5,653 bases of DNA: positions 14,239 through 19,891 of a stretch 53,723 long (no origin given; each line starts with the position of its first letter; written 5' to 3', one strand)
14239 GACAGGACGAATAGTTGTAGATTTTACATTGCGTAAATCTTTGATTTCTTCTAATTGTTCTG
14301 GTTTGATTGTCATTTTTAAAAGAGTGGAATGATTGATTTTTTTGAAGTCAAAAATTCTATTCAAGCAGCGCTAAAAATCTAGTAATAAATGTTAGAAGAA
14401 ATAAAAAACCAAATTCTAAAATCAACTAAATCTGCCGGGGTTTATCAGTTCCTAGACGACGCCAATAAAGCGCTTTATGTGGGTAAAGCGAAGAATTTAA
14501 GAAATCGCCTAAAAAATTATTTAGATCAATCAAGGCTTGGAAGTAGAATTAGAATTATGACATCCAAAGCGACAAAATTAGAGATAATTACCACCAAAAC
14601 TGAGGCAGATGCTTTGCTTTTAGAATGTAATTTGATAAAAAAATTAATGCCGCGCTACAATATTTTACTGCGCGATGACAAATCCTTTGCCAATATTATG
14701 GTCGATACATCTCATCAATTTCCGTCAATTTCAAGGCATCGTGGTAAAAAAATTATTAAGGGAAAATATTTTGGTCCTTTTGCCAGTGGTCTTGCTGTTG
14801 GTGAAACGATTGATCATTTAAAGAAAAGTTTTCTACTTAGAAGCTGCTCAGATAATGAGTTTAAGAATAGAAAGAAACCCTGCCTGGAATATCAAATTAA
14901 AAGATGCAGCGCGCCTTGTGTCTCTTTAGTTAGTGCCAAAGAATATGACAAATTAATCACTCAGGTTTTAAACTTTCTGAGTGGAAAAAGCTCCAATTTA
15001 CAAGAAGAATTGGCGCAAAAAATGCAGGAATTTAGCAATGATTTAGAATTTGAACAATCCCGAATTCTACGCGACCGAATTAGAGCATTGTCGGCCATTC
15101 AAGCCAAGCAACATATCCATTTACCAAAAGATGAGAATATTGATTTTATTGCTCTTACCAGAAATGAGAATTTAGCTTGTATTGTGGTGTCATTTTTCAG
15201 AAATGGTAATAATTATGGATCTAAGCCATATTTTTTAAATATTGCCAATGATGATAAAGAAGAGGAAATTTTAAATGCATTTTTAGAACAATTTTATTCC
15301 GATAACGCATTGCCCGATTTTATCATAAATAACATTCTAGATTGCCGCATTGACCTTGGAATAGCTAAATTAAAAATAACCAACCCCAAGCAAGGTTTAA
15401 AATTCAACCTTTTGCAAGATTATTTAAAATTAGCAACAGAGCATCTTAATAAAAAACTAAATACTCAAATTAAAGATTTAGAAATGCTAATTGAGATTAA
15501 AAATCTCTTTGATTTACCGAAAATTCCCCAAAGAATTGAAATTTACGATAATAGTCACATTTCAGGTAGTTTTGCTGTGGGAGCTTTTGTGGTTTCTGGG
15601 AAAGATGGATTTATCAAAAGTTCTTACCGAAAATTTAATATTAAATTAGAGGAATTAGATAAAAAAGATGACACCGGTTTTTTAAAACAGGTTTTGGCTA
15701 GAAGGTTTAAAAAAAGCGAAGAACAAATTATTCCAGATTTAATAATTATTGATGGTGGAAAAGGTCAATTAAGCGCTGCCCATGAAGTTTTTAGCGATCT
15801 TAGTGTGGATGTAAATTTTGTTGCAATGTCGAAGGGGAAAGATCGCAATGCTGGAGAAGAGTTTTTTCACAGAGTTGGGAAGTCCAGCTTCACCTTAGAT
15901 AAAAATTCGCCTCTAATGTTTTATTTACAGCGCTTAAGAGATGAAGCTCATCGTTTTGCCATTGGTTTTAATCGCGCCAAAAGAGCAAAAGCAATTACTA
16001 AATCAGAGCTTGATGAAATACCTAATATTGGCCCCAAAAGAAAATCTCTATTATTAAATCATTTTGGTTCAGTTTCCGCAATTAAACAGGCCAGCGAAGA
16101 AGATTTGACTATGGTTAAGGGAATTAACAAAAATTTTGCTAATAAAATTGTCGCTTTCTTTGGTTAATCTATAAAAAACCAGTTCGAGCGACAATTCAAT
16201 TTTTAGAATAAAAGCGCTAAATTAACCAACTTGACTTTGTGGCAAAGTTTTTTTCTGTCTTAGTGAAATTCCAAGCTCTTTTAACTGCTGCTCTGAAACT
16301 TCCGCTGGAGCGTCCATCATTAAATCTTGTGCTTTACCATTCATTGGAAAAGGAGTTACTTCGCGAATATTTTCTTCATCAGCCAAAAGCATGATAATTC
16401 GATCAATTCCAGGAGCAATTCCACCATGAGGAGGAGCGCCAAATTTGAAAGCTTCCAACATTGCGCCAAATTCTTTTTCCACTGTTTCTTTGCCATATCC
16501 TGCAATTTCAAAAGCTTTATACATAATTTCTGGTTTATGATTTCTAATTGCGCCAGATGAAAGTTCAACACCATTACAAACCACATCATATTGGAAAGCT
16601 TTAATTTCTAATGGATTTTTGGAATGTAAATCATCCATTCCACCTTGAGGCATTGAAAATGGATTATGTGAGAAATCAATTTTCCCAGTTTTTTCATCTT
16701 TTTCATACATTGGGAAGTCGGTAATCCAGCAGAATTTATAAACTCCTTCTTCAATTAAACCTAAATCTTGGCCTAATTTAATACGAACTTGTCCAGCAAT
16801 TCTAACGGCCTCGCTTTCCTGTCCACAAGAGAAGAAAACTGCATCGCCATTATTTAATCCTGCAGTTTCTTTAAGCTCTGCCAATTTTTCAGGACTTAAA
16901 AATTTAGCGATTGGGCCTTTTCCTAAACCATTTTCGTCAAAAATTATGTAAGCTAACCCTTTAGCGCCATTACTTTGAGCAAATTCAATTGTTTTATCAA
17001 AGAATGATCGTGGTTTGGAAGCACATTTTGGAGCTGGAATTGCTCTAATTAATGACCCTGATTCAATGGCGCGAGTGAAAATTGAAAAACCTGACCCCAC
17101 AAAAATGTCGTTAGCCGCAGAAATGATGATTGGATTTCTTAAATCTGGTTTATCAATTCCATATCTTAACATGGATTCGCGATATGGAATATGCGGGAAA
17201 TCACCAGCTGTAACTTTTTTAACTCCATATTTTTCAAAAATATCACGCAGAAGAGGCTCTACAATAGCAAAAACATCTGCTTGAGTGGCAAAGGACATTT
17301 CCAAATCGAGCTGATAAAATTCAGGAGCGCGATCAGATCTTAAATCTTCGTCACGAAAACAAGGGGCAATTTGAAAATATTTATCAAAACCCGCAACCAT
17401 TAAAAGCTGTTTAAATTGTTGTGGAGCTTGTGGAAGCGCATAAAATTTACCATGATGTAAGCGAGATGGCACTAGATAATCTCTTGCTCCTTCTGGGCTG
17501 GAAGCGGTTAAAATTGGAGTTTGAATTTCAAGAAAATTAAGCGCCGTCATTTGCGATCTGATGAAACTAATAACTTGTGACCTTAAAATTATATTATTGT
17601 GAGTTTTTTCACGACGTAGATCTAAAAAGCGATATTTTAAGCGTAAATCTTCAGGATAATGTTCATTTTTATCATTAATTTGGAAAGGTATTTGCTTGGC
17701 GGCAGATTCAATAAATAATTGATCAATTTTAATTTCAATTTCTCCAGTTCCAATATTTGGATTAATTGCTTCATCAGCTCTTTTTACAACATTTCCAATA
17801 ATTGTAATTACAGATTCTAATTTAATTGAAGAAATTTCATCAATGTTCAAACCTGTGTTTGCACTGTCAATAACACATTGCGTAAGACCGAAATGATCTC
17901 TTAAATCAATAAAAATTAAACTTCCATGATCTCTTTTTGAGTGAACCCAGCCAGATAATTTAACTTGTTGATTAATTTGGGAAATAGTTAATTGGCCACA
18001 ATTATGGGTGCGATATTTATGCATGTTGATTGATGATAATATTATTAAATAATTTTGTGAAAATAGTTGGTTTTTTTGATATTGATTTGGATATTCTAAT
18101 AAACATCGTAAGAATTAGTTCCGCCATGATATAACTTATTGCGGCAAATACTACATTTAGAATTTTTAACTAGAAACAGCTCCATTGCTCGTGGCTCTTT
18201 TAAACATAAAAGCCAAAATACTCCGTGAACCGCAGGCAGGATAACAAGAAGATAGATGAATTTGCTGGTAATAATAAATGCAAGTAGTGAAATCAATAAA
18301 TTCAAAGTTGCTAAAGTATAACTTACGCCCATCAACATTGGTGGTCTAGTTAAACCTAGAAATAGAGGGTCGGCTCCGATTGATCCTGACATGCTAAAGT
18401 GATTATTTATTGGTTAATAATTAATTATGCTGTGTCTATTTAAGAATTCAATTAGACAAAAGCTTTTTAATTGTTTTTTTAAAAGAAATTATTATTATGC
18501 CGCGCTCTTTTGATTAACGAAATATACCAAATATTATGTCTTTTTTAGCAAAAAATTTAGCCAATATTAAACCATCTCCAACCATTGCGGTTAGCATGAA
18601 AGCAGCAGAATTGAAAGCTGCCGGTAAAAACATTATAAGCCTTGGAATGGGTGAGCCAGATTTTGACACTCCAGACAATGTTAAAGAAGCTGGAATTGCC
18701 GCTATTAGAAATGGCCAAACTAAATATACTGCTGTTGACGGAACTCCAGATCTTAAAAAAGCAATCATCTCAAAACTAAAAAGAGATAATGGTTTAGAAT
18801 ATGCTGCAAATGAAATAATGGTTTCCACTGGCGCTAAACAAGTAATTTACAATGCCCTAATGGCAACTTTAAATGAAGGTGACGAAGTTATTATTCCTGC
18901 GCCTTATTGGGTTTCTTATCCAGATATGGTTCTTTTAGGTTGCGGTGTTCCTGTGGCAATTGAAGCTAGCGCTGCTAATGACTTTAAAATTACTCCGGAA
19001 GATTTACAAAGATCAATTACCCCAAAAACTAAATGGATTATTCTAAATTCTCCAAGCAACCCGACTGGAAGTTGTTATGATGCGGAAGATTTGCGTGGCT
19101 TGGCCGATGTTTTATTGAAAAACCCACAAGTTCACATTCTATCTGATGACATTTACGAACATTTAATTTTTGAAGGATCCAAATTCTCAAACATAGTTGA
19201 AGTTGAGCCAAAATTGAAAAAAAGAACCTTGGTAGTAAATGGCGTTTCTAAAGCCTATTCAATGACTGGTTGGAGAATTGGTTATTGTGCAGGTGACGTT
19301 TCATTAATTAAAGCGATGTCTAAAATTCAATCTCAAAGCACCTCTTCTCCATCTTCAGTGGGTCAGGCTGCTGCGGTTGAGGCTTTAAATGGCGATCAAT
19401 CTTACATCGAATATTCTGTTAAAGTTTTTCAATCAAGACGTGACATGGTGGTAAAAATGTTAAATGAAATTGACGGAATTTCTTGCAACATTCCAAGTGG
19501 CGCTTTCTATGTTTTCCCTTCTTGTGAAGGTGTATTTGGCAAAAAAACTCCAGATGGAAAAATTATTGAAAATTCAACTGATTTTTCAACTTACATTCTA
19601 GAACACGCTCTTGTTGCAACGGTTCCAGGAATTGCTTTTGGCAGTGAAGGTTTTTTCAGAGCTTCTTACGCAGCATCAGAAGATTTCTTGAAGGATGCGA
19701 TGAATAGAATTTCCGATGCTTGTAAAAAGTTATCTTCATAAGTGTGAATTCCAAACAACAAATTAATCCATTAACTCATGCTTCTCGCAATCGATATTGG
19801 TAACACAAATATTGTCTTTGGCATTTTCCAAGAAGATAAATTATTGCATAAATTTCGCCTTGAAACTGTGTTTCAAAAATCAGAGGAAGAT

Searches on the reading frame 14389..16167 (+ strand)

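Call 7: search_protein_families(library=pfam, proteins=[window:14389-16167:+], max_evalue=0.001)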
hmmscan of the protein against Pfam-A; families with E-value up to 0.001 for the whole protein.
window:14389-16167:+ (592 aa): 6 families
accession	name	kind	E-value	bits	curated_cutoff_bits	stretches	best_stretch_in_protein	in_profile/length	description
PF08459.17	UvrC_RNaseH_dom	-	6.1e-48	163.1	22.3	1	372-525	2-159/159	UvrC RNAse H endonuclease domain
PF22920.2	UvrC_RNaseH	-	6.9e-16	58.6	24.3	1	250-347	1-107/116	UvrC Ribonuclease H-like domain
PF01541.30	GIY-YIG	-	4.7e-10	40.1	22.6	1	16-91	2-78/78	GIY-YIG catalytic domain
PF12826.13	HHH_2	-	3e-09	37.4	27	1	544-591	8-55/64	Helix-hairpin-helix motif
PF14520.12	HHH_5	-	5.4e-09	36.8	27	1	539-588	2-52/57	Helix-hairpin-helix domain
PF12836.13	HHH_3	-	0.00035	21.1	27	0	566-590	9-33/65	Helix-hairpin-helix motif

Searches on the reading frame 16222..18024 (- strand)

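Call 7: search_protein_families(library=pfam, proteins=[window:16222-18024:-], max_evalue=0.001)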
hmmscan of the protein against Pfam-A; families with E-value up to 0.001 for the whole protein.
window:16222-18024:- (600 aa): 3 families
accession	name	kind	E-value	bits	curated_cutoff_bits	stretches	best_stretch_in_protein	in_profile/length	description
PF00152.25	tRNA-synt_2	-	1.1e-109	366.6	25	1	125-562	2-307/308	tRNA synthetases class II (D, K and N)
PF02938.19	GAD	-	2.3e-18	66.7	23.4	1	316-408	1-93/95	GAD domain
PF01336.31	tRNA_anti-codon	-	5e-14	52.4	27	1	21-104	1-73/75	OB-fold nucleic acid binding domain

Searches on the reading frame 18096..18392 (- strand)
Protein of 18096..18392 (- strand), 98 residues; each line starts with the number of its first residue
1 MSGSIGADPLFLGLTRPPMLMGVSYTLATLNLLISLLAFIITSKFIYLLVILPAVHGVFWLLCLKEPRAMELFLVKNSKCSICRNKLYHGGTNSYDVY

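Call 80: search_protein_families(library=pfam, proteins=[window:18096-18392:-], max_evalue=0.1)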
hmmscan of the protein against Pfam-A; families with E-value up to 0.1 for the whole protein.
window:18096-18392:- (98 aa): 2 families
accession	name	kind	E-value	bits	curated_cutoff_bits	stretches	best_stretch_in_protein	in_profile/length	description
PF05101.18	VirB3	-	1.1e-24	87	23.9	1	7-90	2-84/84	Type IV secretory pathway, VirB3-like protein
PF06168.16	DUF981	-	0.0077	16.7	29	1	5-62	114-174/186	Protein of unknown function (DUF981)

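Call 83: search_protein_families(library=ncbifam, proteins=[window:18096-18392:-], max_evalue=0.001)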
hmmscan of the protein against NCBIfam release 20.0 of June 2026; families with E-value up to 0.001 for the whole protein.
window:18096-18392:- (98 aa): 2 families
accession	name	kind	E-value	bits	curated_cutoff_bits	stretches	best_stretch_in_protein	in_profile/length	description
NF010474.0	PRK13899.1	equivalog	1.4e-37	128.1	74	1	1-97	1-96/97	type IV secretion system protein VirB3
NF010428.0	PRK13854.1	equivalog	4.1e-07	29.9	90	1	2-62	2-62/108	type IV secretion system protein VirB3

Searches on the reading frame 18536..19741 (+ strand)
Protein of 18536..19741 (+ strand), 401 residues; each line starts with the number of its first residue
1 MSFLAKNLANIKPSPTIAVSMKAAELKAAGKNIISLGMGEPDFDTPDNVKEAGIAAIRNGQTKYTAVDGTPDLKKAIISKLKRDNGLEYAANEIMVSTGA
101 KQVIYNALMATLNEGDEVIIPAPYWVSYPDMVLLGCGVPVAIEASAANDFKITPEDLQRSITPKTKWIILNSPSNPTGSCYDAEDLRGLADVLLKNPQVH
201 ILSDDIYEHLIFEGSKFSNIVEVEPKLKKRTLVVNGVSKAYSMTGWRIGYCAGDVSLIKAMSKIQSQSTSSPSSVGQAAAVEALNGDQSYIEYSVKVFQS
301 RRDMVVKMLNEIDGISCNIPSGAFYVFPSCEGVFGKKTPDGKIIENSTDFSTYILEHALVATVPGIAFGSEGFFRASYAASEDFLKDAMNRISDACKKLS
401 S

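Call 7: search_protein_families(library=pfam, proteins=[window:18536-19741:+], max_evalue=0.001)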
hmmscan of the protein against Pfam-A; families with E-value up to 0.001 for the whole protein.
window:18536-19741:+ (401 aa): 4 families
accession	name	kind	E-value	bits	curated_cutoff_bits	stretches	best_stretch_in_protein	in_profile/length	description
PF00155.27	Aminotran_1_2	-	7.3e-75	252.8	19.7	1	32-392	2-361/361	Aminotransferase class I and II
PF01041.23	DegT_DnrJ_EryC1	-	9e-07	28.9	19.8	1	98-190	49-135/360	DegT/DnrJ/EryC1/StrS aminotransferase family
PF12897.13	Asp_aminotransf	-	4e-06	26.3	27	1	173-287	182-299/421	Aspartate amino-transferase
PF01053.26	Cys_Met_Meta_PP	-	9.2e-05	21.6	27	1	87-186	64-159/381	Cys/Met metabolism PLP-dependent enzyme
